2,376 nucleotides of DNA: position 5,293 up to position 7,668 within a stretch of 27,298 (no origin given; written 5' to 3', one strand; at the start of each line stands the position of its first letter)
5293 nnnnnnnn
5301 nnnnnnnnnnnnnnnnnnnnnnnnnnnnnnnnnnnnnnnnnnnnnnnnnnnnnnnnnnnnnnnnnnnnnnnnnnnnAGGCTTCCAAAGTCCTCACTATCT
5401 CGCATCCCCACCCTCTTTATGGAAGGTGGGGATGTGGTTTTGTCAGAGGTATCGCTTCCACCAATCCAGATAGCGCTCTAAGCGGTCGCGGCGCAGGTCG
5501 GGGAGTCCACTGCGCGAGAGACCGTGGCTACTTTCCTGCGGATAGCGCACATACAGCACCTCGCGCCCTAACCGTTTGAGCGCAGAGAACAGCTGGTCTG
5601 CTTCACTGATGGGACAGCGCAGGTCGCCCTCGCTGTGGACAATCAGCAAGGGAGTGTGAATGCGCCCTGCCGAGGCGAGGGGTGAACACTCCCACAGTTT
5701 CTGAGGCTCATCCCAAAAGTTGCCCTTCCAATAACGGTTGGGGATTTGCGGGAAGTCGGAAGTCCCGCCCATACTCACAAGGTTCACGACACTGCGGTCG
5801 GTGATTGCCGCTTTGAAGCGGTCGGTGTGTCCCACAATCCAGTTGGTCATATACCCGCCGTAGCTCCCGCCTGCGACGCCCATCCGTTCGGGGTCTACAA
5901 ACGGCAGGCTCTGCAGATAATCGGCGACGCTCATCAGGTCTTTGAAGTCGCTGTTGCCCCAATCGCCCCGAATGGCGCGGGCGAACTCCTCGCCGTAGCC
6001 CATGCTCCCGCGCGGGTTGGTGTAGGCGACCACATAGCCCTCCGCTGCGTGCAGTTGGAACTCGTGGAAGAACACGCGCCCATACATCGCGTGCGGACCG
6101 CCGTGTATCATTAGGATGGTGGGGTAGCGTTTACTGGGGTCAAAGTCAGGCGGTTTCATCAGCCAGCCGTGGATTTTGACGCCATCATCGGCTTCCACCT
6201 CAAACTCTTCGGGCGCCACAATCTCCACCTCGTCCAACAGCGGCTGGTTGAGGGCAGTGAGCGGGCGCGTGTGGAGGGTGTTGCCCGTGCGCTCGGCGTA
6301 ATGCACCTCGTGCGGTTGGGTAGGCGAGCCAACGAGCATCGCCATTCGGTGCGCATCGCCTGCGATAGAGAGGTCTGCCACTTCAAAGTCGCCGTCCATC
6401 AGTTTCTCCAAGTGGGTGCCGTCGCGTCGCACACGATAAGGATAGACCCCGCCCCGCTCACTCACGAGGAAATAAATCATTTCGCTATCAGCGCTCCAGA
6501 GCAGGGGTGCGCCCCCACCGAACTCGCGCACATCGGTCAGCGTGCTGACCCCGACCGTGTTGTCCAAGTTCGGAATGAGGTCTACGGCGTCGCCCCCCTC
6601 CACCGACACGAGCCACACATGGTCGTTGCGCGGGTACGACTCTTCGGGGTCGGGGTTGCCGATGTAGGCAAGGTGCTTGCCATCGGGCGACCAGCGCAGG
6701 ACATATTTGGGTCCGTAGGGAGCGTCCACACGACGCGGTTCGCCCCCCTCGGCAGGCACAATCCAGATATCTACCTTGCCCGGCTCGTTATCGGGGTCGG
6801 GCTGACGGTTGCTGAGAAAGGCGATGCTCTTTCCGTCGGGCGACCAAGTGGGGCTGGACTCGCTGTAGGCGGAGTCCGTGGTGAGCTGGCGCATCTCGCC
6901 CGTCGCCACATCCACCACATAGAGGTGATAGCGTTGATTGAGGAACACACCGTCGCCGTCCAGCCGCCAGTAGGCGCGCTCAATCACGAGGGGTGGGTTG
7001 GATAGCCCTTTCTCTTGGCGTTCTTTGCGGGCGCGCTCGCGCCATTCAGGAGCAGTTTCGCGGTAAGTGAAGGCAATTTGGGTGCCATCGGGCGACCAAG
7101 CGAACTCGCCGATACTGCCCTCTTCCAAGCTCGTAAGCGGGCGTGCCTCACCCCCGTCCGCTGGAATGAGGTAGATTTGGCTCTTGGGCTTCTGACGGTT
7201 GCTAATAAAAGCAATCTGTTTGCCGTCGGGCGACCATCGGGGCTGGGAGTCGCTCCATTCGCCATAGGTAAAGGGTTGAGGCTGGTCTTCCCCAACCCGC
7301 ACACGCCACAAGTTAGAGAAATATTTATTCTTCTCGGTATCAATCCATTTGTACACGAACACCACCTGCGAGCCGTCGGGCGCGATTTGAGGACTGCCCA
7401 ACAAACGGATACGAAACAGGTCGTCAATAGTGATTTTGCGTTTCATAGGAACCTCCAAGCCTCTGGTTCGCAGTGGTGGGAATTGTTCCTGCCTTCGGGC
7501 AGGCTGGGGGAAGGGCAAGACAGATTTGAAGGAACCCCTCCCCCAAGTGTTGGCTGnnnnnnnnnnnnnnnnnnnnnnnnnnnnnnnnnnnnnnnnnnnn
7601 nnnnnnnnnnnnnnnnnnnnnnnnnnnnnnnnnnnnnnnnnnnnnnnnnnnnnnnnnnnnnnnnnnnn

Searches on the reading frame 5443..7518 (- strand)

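Call 9: search_protein_families(library=pfam, proteins=[window:5443-7518:-], max_evalue=0.01)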
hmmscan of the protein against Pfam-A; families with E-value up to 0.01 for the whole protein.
window:5443-7518:- (691 aa): 6 families
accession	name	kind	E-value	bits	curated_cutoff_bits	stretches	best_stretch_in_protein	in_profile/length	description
PF00326.27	Peptidase_S9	-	1.6e-53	181.8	22.6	1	483-691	3-210/213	Prolyl oligopeptidase family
PF07676.18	PD40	-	1.8e-30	104.6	20.9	3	211-253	3-38/38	WD40-like Beta Propeller Repeat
PF00930.27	DPPIV_N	-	1.4e-12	47.5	22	1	47-150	2-117/354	Dipeptidyl peptidase IV (DPP IV) N-terminal region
PF25174.1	Beta-prop_THOC3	-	3.2e-07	30.1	305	0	70-153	73-149/272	THOC3 beta-propeller domain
PF05448.18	AXE1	-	1e-06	28.2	21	1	444-573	64-205/321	Acetyl xylan esterase (AXE1)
PF20434.5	BD-FAE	-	0.0097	15.9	26.8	0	463-647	11-215/215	BD-FAE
